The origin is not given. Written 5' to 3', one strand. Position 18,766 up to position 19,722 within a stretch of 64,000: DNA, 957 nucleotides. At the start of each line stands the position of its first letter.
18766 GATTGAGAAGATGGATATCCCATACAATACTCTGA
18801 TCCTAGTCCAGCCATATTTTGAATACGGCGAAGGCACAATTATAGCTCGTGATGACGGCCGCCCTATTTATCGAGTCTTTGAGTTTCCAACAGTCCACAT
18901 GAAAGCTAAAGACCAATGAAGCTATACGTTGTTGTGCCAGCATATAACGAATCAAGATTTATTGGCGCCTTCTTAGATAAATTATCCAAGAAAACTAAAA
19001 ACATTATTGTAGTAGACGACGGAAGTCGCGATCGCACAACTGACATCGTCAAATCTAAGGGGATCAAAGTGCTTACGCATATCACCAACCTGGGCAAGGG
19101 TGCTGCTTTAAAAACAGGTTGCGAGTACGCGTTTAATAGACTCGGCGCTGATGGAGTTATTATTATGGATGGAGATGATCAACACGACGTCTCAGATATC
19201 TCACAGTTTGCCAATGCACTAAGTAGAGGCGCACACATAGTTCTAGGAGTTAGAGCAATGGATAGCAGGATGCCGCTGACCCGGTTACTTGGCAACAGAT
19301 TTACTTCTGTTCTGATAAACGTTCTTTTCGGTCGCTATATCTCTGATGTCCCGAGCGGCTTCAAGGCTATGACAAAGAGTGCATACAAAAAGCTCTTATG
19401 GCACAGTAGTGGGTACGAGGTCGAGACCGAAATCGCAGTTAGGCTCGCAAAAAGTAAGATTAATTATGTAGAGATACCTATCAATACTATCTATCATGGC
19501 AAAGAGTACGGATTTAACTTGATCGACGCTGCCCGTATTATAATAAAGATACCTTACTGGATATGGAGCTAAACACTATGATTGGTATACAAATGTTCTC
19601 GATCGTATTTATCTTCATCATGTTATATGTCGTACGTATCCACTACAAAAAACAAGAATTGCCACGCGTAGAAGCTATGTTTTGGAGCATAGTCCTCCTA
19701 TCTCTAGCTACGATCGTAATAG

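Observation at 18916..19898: Dpm1/GtrB-like GT2 plus small DUF2304-like membrane partner: candidate lipid-linked sugar donor module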

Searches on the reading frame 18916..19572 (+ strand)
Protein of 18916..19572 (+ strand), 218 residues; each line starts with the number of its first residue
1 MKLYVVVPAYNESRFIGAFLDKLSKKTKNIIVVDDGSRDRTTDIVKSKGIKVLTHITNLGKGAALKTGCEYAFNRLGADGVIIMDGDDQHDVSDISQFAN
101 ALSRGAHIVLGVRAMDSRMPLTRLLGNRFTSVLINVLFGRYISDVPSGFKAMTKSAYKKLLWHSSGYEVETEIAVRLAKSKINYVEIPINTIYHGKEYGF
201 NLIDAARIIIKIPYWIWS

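Call 3: search_protein_families(library=pfam, proteins=[window:18916-19572:+], max_evalue=0.01)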
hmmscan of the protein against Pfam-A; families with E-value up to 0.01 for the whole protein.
window:18916-19572:+ (218 aa): 3 families
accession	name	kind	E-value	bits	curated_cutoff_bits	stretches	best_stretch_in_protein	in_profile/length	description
PF00535.33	Glycos_transf_2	-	4.5e-25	88.9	23.3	1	5-160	2-167/168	Glycosyl transferase family 2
PF13641.12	Glyco_tranf_2_3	-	5.2e-06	27.1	27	1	3-130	3-141/230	Glycosyltransferase like family 2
PF13704.12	Glyco_tranf_2_4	-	0.0013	19.6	27.5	1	11-59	2-51/98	Glycosyl transferase family 2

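Call 4: search_protein_families(library=ncbifam, proteins=[window:18916-19572:+], max_evalue=0.01)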
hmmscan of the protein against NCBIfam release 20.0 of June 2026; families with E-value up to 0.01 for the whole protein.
window:18916-19572:+ (218 aa): 22 families
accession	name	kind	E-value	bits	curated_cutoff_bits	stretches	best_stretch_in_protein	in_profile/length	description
TIGR04182.1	glyco_TIGR04182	equivalog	5e-31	108.2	325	1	4-191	3-190/293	S-layer glycoprotein N-glycosyltransferase AglJ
NF058614.1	PPMAGASynPpgS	equivalog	4.4e-30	104.8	370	1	4-208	3-215/226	polyprenyl-phospho-N-acetylgalactosaminyl synthase PpgS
NF041391.1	DPhHxTase_Halo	equivalog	3.4e-17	62.2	375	1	9-189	3-181/213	dolichyl-phosphate hexose transferase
NF047588.1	GlcsyltransPgfSStrep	equivalog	5.6e-16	58.6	500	1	1-161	1-168/308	glycosyltransferase PgfS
TIGR04283.1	glyco_like_mftF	equivalog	2.3e-10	40.5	182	1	5-72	3-71/221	TIGR04283 family arsenosugar biosynthesis glycosyltransferase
NF041875.1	EPS_EpsD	equivalog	6.4e-09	35.6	370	1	4-117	2-120/325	exopolysaccharide biosynthesis glycosyltransferase EpsD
TIGR03937.1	PgaC_IcaA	equivalog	2.3e-08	33.4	422.3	1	4-88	48-136/407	poly-beta-1,6-N-acetyl-D-glucosamine synthase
NF007986.1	PRK10714.1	equivalog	1.2e-07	31.1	529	1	2-161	7-173/316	undecaprenyl-phosphate 4-deoxy-4-formamido-L-arabinose transferase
NF041865.1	EpsU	equivalog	5.5e-07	28.9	700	1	2-109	40-154/394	exopolysaccharide biosynthesis GT2 family glycosyltransferase EpsU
TIGR03965.1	mycofact_glyco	equivalog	5.8e-07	28.7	280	1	5-74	78-155/467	mycofactocin biosynthesis glycosyltransferase MftF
TIGR01556.1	rhamnosyltran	subfamily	1.6e-06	27.5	200.55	1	16-118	10-116/281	rhamnosyltransferase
NF007482.0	PRK10073.1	equivalog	3.3e-06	26.4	423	1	2-72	7-84/334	glycosyltransferase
NF010496.0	PRK13915.1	equivalog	8.7e-06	25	262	1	3-57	33-93/307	glucosyl-3-phosphoglycerate synthase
TIGR03469.1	HpnB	hypoth_equivalog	0.00015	20.9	379.25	1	3-49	46-96/386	hopene-associated glycosyltransferase HpnB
NF047683.1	TeichurnBiosyTuaG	equivalog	0.00016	21.4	400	1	4-91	9-100/252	teichuronic acid biosynthesis protein TuaG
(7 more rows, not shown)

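Call 10: search_solved_structures(query=window:18916-19572:+, max_evalue=0.001, show_alignments=2)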
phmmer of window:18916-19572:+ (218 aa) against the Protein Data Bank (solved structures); distinct sequences matched with E-value up to 0.001: 13.
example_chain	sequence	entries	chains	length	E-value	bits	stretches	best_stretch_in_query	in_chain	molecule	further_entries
5mlz_A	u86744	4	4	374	2e-10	44.1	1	1-189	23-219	Dolichol monophosphate mannose synthase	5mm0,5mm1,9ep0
9omh_A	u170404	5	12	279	9.3e-06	28.8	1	3-123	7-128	Glycosyltransferase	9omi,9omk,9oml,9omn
9omj_A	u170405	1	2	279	9.3e-06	28.8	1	3-123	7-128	Glycosyltransferase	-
9omm_A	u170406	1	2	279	9.5e-06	28.8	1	3-123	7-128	Glycosyltransferase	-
9bhc_C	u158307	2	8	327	0.00012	25.2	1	2-154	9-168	Undecaprenyl-phosphate 4-deoxy-4-formamido-L-arabinose transferase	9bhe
8vxh_A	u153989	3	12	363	0.00015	24.9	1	2-153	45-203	Undecaprenyl-phosphate 4-deoxy-4-formamido-L-arabinose transferase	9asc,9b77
5eke_A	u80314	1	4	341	0.00017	24.7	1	2-119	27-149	Uncharacterized glycosyltransferase sll0501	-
5ekp_C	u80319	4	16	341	0.00018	24.7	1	2-119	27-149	Uncharacterized glycosyltransferase sll0501 | Glycosyltransferase sll0501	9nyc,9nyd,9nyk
6p61_A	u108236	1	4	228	0.00018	24.6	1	4-91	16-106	Glycosyltransferase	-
9nye_A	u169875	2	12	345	0.00018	24.6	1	2-118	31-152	Glycosyltransferase sll0501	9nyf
5hea_A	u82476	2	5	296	0.00029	24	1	4-75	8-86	Putative glycosyltransferase (GalT1)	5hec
5tze_C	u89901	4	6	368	0.00052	23.1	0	1-93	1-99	Glycosyl transferase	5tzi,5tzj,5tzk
5tz8_A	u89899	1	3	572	0.00084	22.4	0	1-92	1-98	Glycosyl transferase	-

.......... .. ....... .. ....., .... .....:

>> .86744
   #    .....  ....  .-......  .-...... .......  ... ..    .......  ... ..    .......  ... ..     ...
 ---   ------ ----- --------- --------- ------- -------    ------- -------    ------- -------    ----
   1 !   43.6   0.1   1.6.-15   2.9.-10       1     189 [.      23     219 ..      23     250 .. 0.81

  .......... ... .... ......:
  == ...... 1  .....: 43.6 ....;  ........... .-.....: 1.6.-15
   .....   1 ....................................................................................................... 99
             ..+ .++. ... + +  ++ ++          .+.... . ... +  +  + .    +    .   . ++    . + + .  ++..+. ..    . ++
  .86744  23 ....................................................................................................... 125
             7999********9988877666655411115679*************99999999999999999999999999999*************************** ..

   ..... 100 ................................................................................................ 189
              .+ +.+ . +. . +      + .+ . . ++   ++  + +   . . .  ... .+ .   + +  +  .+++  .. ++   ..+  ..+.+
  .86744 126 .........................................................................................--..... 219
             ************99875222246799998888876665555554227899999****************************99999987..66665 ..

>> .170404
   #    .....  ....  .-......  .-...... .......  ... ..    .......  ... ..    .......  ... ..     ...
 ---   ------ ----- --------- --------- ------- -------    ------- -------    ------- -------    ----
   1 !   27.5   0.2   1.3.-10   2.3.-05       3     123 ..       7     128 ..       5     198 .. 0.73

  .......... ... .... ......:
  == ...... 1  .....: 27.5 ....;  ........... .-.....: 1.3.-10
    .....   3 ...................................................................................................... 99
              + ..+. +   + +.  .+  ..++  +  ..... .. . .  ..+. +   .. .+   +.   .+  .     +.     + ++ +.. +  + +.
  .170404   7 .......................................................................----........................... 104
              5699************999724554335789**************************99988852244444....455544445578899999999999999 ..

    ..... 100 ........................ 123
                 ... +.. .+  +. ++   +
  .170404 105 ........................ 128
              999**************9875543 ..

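Call 12: find_homologous_proteins(query=window:18916-19572:+)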
Query window:18916-19572:+ (218 aa): 2231 proteins with E <= 0.001 among 2735 candidates; the best 120 are listed.
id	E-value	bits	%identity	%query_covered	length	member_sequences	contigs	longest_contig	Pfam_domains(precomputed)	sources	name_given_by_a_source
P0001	6.0e-139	479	100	100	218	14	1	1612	PF13641.13,PF00535.33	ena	-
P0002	4.7e-131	453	94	100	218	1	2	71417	PF13641.13,PF00535.33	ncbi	-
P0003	3.2e-130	450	93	100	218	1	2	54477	PF13641.13,PF00535.33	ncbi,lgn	-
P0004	7.7e-130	449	92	100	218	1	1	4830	PF13641.13,PF00535.33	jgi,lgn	jgi:glycosyltransferase involved in cell wall biosynthesis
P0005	1.1e-129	448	92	100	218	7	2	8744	PF13641.13,PF00535.33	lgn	-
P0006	5.9e-111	387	78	100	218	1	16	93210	PF13641.13,PF00535.33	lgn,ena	-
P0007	1.1e-110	386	78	100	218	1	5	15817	PF13641.13,PF00535.33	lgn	-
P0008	1.1e-110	386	78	100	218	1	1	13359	PF13641.13,PF00535.33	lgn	-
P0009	1.2e-110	386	78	100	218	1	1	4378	PF13641.13,PF00535.33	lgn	-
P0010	1.9e-110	386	78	100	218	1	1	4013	PF13641.13,PF00535.33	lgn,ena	-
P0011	2.0e-110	386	78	100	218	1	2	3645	PF13641.13,PF00535.33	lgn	-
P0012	6.1e-108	377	78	100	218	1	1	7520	PF13641.13,PF00535.33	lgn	-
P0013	6.0e-107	374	72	100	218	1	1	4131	PF13641.13,PF00535.33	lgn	-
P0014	6.6e-107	374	73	100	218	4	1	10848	PF13641.13,PF00535.33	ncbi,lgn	ncbi:MAG: glycosyltransferase family 2 protein [Candidatus Microgenomates bacterium]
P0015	9.8e-105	367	72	100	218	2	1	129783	PF13641.13,PF00535.33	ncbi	-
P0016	5.8e-104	364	71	100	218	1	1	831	PF13641.13,PF00535.33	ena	-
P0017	1.4e-102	360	74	100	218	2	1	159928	PF13641.13,PF00535.33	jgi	-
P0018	6.5e-102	358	71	95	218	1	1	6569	PF13641.13,PF00535.33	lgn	-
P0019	8.9e-102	357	69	100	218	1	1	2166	PF13641.13,PF00535.33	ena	-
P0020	1.1e-101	357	69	100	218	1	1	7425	PF13641.13,PF00535.33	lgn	-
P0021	1.2e-101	357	69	100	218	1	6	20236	PF13641.13,PF00535.33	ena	-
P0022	1.5e-101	357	71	100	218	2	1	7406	PF13641.13,PF00535.33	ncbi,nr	ncbi:MAG: glycosyltransferase family 2 protein [Candidatus Moraniibacteriota bacterium]|nr:MAG: glyc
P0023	2.0e-101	356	69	100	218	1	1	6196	PF13641.13,PF00535.33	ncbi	-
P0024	2.7e-101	356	68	100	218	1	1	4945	PF13641.13,PF00535.33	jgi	-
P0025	3.0e-101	356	69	100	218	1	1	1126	PF13641.13,PF00535.33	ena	-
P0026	6.2e-101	355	70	99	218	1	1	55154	PF13641.13,PF00535.33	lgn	-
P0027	6.5e-101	354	68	99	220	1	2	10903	PF13641.13,PF00535.33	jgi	jgi:glycosyltransferase involved in cell wall biosynthesis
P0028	1.1e-100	354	68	100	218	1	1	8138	PF13641.13,PF00535.33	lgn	-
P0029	6.3e-100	351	67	100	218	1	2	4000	PF13641.13,PF00535.33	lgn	-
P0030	7.0e-100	351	69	100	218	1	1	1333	PF13641.13,PF00535.33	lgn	-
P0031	1.7e-99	350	68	100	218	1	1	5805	PF13641.13,PF00535.33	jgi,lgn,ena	-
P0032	4.1e-99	349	70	100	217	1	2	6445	PF13641.13,PF00535.33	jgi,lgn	-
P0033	4.8e-99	348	67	100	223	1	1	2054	PF13641.13,PF00535.33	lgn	-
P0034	4.9e-99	348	68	100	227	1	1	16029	PF13641.13,PF00535.33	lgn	-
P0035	7.6e-99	348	70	100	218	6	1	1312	PF13641.13,PF00535.33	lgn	-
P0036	1.2e-98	347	71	100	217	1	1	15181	PF13641.13,PF00535.33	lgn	-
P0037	1.3e-98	347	67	100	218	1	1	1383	PF13641.13,PF00535.33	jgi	jgi:glycosyltransferase involved in cell wall biosynthesis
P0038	1.4e-98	347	67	100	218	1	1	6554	PF13641.13,PF00535.33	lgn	-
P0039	1.5e-98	347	67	100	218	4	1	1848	PF13641.13,PF00535.33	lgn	-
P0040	1.7e-98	347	67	100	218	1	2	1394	PF00535.33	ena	-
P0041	2.0e-98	346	66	100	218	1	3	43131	PF13641.13,PF00535.33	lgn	-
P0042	2.9e-98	346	68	100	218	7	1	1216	PF13641.13,PF00535.33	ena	-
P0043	2.9e-98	346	67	100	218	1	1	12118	PF13641.13,PF00535.33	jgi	jgi:glycosyltransferase involved in cell wall biosynthesis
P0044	3.4e-98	346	66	100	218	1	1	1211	PF13641.13,PF00535.33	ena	-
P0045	3.6e-98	346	68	100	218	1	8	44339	PF13641.13,PF00535.33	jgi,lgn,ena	-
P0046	3.8e-98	345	66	100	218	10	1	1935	PF13641.13,PF00535.33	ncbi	-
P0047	3.9e-98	345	66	100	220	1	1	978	PF13641.13,PF00535.33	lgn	-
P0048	4.9e-98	345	67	100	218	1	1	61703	PF13641.13,PF00535.33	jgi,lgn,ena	-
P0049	4.9e-98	345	67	100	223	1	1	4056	PF00535.33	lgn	-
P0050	5.3e-98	345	67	100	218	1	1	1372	PF13641.13,PF00535.33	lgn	-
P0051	5.3e-98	345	66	100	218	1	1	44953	PF13641.13,PF00535.33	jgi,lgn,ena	-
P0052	5.3e-98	345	66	100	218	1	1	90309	PF13641.13,PF00535.33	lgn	-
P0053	5.4e-98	345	66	100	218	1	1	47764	PF13641.13,PF00535.33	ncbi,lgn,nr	ncbi:glycosyltransferase family 2 protein [Candidatus Woesebacteria bacterium]|nr:glycosyltransferas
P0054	6.1e-98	345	68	100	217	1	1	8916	PF13641.13,PF00535.33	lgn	-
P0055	6.1e-98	345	67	100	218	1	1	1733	PF13641.13,PF00535.33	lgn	-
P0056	7.1e-98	345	66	100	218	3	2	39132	PF13641.13,PF00535.33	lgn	-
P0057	8.1e-98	344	66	100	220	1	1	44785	PF13641.13,PF00535.33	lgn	-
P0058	9.1e-98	344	67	100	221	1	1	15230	PF13641.13,PF00535.33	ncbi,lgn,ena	-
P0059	1.3e-97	344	67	100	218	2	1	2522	PF13641.13,PF00535.33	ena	-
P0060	1.7e-97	343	66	100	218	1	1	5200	PF13641.13,PF00535.33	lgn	-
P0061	1.9e-97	343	68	100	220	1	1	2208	PF13641.13,PF00535.33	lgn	-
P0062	1.9e-97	343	66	99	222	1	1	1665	PF13641.13,PF00535.33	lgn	-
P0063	2.0e-97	343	66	100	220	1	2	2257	PF13641.13,PF00535.33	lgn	-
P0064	2.3e-97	343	67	100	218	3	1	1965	PF13641.13,PF00535.33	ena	-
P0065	2.4e-97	343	66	100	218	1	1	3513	PF13641.13,PF00535.33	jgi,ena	-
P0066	2.9e-97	343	67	100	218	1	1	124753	PF13641.13,PF00535.33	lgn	-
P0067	3.0e-97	343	66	100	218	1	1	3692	PF13641.13,PF00535.33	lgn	-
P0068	3.7e-97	342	67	100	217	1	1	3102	PF13641.13,PF00535.33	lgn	-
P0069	4.9e-97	342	68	100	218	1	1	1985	PF13641.13,PF00535.33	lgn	-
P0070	5.1e-97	342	64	100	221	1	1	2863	PF00535.33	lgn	-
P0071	5.2e-97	342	67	100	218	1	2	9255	PF13641.13,PF00535.33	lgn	-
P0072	5.8e-97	342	67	100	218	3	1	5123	PF13641.13,PF00535.33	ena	-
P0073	6.2e-97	341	67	99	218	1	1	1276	PF00535.33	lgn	-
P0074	6.4e-97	341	66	100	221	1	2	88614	PF13641.13,PF00535.33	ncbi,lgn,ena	-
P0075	9.9e-97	341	65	100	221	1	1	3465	PF13641.13,PF00535.33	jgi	-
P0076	1.5e-96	340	69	99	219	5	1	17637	PF13641.13,PF00535.33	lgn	-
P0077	1.6e-96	340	64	100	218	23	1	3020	PF13641.13,PF00535.33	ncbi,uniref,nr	ncbi:hypothetical protein COT54_01300 [Candidatus Collierbacteria bacterium CG09_land_8_20_14_0_10_4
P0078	1.7e-96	340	65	100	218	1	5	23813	PF13641.13,PF00535.33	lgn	-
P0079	2.1e-96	340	68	98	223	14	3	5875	PF13641.13,PF00535.33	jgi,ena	-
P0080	2.2e-96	340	64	100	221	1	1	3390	PF13641.13,PF00535.33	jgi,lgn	jgi:glycosyltransferase involved in cell wall biosynthesis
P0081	2.3e-96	340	65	100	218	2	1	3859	PF13641.13,PF00535.33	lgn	-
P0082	3.1e-96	339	67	100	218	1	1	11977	PF00535.33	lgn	-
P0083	3.1e-96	339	66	100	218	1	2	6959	PF13641.13,PF00535.33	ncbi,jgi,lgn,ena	-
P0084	3.6e-96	339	67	100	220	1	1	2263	PF13641.13,PF00535.33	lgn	-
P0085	3.9e-96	339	69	100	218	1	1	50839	PF13641.13,PF00535.33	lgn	-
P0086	6.3e-96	338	66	100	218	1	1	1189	PF13641.13,PF00535.33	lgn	-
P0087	8.5e-96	338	70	97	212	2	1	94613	PF00535.33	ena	-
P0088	9.9e-96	338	66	100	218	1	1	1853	PF00535.33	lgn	-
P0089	1.0e-95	338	66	100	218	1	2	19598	PF13641.13,PF00535.33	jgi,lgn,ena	-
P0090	1.6e-95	337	68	100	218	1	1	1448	PF13641.13,PF00535.33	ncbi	-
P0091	1.8e-95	337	66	99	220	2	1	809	PF13641.13,PF00535.33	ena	-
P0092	2.2e-95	336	68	100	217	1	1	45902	PF13641.13,PF00535.33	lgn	-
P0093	2.8e-95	336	65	100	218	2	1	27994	PF13641.13,PF00535.33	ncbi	-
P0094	6.7e-95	335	64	100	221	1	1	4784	PF13641.13,PF00535.33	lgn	-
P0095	6.9e-95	335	65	100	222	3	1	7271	PF13641.13,PF00535.33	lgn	-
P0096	8.3e-95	335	66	100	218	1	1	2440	PF00535.33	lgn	-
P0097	8.9e-95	334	65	100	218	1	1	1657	PF00535.33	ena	-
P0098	1.1e-94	334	66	100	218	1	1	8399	PF00535.33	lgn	-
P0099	1.4e-94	334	64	99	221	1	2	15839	PF13641.13,PF00535.33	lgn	-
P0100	1.7e-94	333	63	100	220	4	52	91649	PF13641.13,PF00535.33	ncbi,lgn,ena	-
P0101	2.8e-94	333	64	99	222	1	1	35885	PF13641.13,PF00535.33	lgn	-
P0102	6.7e-94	332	63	98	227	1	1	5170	PF13641.13,PF00535.33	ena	-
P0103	6.7e-94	332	64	100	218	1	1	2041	PF13641.13,PF00535.33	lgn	-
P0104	8.8e-94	331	66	100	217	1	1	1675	PF13641.13,PF00535.33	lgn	-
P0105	1.1e-93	331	64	100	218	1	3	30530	PF13641.13,PF00535.33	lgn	-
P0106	1.4e-93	331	63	100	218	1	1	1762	PF13641.13,PF00535.33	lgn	-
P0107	1.4e-93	331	65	100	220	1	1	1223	PF13641.13,PF00535.33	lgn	-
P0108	1.6e-93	330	64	99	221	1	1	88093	PF13641.13,PF00535.33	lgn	-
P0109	2.4e-93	330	66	100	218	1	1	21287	PF13641.13,PF00535.33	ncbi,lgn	-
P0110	3.4e-93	329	65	100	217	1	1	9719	PF13641.13,PF00535.33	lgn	-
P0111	3.6e-93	329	63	99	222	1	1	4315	PF00535.33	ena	-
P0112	1.3e-92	327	64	100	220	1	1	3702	PF13641.13,PF00535.33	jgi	jgi:glycosyltransferase involved in cell wall biosynthesis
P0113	1.6e-92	327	64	100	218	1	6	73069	PF13641.13,PF00535.33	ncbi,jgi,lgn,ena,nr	ncbi:MAG: dolichol-phosphate mannose synthase [uncultured bacterium]|nr:MAG: dolichol-phosphate mann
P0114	2.7e-92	326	63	100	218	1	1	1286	PF13641.13,PF00535.33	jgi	jgi:glycosyltransferase involved in cell wall biosynthesis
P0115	2.8e-92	326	64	100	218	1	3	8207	PF13641.13,PF00535.33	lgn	-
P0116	6.6e-92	325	64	100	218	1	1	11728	PF00535.33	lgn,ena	-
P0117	7.8e-92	325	65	99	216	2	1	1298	PF00535.33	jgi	jgi:glycosyltransferase involved in cell wall biosynthesis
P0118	1.3e-91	324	64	100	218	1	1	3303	PF00535.33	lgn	-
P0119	1.6e-91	324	66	100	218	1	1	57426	PF00535.33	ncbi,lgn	-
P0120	3.0e-91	323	62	98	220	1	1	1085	PF13641.13,PF00535.33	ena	-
